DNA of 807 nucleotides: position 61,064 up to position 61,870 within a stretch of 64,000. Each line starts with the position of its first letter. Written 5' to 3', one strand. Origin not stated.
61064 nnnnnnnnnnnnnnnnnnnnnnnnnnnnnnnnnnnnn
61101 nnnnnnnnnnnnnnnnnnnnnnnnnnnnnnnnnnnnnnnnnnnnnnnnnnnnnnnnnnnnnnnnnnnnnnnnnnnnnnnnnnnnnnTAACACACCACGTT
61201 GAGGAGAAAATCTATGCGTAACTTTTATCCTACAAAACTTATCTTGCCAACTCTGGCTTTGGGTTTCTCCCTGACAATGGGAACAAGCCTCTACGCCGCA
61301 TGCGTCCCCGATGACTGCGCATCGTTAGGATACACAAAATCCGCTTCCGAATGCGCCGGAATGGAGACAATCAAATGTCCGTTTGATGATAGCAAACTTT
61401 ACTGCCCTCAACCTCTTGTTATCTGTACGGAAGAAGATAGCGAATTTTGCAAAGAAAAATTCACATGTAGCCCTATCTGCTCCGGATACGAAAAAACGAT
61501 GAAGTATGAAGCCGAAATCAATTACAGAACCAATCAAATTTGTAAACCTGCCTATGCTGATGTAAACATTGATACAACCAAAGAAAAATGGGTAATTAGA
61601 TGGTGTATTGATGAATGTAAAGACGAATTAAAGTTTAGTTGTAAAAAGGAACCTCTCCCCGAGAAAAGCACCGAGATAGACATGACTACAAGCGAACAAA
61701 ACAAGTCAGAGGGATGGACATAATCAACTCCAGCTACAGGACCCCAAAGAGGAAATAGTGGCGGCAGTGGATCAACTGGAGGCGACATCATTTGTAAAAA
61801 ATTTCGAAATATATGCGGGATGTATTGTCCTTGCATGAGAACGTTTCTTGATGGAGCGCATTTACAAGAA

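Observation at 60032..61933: Tandem family of cysteine-rich secreted proteins split by in-frame TAA codons and sharing a C-terminal motif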

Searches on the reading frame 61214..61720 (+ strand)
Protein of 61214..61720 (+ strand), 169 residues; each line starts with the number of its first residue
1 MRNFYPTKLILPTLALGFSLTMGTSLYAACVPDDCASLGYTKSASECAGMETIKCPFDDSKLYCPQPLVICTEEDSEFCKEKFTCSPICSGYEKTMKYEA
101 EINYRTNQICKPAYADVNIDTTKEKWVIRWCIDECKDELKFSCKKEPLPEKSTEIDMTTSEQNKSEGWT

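Call 3: search_protein_families(library=pfam, proteins=[window:61214-61720:+], max_evalue=1)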
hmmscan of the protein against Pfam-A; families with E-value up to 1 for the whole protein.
window:61214-61720:+ (169 aa): 0 families

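Call 4: search_protein_families(library=ncbifam, proteins=[window:61214-61720:+], max_evalue=1)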
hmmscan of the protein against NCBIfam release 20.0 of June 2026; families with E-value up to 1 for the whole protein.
window:61214-61720:+ (169 aa): 0 families

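Call 7: find_homologous_proteins(query=window:61214-61720:+, max_evalue=0.01)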
Query window:61214-61720:+ (169 aa): 2 proteins with E <= 0.01 among 7 candidates.
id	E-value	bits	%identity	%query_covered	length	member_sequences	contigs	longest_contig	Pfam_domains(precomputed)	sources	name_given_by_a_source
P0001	1.1e-111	388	100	100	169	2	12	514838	-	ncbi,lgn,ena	-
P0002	3.3e-44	168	50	99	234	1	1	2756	-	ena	-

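Call 9: find_encoding_contigs(protein=P0002, flank=10000)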
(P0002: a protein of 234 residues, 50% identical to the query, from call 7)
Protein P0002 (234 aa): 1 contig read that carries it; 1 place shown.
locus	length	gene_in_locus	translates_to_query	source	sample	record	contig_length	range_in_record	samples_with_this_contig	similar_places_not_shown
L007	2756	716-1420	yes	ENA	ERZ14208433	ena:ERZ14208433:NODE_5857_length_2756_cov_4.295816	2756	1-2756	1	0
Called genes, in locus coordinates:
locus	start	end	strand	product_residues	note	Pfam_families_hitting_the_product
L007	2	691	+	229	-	?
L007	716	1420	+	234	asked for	-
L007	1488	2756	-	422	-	?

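Call 10: find_encoding_contigs(protein=P0001, flank=10000, max_places=10)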
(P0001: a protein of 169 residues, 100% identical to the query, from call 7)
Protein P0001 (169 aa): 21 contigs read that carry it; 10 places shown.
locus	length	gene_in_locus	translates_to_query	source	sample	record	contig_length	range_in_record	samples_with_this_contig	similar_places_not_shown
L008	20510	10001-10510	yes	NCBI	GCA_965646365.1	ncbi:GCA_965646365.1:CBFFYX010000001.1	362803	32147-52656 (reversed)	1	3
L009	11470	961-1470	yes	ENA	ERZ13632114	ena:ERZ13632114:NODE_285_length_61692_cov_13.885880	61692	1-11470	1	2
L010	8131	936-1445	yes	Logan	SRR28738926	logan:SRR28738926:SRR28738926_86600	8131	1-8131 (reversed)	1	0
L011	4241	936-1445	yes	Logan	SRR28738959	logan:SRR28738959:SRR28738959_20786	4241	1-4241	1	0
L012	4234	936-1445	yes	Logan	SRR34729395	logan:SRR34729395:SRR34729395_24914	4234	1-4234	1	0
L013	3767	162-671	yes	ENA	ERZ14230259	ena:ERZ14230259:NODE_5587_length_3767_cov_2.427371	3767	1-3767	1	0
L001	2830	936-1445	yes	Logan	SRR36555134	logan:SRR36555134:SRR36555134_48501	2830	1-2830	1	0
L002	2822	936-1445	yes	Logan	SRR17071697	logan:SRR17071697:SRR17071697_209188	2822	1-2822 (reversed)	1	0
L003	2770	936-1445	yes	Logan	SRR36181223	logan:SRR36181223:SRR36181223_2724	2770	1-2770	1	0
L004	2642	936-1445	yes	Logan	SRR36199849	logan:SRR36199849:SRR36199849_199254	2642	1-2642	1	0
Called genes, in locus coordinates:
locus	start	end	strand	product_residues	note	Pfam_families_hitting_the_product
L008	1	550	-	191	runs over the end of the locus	PF03886:ABC_trans_aux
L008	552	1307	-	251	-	PF02470:MlaD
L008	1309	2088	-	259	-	PF00005:ABC_tran, PF13304:AAA_21 (faint)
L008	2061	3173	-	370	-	PF02405:MlaE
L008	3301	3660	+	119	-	PF12840:HTH_20 (weak), PF13412:HTH_24 (weak), PF01022:HTH_5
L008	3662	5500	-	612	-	PF00122:E1-E2_ATPase, PF00702:Hydrolase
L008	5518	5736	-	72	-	PF00403:HMA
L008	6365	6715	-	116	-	-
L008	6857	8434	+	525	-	-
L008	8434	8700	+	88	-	-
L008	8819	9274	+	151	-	-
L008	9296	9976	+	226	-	-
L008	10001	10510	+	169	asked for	-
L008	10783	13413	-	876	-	PF00171:Aldedh, PF00465:Fe-ADH, PF13685:Fe-ADH_2 (weak), PF25137:ADH_Fe_C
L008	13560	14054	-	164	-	-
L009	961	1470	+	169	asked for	-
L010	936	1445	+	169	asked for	-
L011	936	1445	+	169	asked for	-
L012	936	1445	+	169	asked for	-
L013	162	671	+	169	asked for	-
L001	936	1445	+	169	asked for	-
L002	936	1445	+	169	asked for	-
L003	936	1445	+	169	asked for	-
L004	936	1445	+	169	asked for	-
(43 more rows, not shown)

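Call 32: search_protein_families(library=pfam, proteins=[P0002], max_evalue=0.01)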
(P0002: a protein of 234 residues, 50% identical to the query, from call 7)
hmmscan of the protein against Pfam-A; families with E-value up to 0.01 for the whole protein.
P0002 (234 aa): 0 families

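Call 58: search_protein_families(library=phrogs, proteins=[window:61214-61720:+], max_evalue=0.01)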
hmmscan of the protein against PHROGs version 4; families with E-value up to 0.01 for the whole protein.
window:61214-61720:+ (169 aa): 0 families
